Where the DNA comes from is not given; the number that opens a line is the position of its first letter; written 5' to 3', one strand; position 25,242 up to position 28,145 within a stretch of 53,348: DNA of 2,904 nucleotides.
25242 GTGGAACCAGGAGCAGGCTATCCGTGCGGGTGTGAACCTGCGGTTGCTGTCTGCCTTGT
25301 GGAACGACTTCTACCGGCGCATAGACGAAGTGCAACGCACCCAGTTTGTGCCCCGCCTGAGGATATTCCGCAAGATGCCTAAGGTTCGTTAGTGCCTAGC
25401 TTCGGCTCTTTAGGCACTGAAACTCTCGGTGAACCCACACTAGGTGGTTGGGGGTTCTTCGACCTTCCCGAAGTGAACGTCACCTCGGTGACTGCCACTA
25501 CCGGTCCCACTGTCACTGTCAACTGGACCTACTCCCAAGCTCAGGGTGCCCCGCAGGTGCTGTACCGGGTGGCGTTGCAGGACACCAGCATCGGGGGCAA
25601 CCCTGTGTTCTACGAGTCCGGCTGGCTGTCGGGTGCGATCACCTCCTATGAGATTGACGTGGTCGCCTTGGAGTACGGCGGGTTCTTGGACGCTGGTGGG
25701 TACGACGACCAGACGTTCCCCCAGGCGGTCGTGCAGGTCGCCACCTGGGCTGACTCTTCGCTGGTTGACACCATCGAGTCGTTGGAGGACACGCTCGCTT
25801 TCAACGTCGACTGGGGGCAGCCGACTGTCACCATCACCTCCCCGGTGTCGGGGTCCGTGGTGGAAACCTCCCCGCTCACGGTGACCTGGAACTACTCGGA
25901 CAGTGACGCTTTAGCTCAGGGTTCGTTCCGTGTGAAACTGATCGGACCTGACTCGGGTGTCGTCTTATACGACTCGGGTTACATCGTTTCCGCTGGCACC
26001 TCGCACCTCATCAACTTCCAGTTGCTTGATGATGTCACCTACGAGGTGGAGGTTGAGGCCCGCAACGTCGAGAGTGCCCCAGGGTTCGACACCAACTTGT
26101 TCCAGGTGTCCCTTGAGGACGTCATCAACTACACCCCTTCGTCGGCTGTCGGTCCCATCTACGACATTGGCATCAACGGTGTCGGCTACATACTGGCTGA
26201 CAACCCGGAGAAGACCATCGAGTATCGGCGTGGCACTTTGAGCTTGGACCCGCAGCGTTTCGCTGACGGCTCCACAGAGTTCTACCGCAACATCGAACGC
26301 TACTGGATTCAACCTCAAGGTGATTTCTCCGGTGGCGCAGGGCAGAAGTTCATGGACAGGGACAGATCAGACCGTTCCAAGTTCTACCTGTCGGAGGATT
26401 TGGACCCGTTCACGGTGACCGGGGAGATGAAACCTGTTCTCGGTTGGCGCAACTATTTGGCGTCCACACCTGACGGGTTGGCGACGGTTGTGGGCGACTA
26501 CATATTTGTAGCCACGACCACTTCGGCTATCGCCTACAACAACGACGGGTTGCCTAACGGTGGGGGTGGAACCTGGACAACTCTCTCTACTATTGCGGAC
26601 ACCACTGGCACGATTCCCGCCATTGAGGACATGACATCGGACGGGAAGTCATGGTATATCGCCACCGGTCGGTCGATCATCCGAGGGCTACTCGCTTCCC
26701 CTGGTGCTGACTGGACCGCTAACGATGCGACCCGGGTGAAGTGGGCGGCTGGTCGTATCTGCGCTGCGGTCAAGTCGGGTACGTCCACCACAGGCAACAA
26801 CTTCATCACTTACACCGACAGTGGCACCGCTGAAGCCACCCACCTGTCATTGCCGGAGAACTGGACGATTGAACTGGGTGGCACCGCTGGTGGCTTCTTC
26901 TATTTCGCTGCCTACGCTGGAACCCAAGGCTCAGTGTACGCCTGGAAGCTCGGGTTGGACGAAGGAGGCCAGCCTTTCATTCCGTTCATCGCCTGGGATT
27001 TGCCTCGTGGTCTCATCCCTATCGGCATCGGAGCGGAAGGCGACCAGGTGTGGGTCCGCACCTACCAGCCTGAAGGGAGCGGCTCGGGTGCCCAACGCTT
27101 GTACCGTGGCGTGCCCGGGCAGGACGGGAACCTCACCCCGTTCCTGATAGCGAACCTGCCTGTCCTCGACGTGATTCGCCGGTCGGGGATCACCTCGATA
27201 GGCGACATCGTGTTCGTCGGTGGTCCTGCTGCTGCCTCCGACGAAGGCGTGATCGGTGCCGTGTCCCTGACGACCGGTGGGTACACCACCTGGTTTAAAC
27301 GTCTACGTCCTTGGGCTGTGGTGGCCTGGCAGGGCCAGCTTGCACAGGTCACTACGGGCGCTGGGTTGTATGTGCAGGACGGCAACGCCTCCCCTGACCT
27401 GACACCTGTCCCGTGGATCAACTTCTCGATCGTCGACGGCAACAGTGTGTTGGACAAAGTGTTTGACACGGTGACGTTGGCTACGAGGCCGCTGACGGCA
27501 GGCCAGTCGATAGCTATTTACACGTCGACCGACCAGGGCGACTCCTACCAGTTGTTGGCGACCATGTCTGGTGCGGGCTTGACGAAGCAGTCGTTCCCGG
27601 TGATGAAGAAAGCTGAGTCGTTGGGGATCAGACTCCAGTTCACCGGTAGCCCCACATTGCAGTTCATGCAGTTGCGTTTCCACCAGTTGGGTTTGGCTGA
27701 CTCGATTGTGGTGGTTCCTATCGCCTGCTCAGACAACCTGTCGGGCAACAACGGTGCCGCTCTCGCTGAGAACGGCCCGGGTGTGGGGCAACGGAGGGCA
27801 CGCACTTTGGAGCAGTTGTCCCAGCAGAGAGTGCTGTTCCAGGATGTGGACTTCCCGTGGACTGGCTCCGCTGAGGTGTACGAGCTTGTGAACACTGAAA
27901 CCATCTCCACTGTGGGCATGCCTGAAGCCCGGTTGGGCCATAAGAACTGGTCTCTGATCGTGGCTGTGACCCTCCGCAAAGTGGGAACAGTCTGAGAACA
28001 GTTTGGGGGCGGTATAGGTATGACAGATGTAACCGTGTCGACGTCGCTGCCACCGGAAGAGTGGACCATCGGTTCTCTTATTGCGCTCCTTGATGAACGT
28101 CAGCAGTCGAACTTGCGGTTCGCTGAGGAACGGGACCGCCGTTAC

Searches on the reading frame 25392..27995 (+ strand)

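Call 17: search_protein_families(library=phrogs, proteins=[window:25392-27995:+], max_evalue=0.001)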
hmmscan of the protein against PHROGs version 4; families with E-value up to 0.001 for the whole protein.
window:25392-27995:+ (867 aa): 2 families
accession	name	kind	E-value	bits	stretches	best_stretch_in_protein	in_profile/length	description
phrog_11667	-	unknown function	1.4e-09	38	1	251-530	24-297/642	-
phrog_5287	-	tail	0.00018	20.6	1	41-215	431-585/843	minor tail protein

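Call 63: search_protein_families(library=pfam, proteins=[window:25392-27995:+], max_evalue=0.01)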
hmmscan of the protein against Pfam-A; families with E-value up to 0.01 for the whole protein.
window:25392-27995:+ (867 aa): 1 family
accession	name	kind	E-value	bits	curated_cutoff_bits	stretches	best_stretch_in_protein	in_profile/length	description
PF17957.7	Big_7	-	7.9e-05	23.7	24.1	1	144-176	1-34/70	Bacterial Ig domain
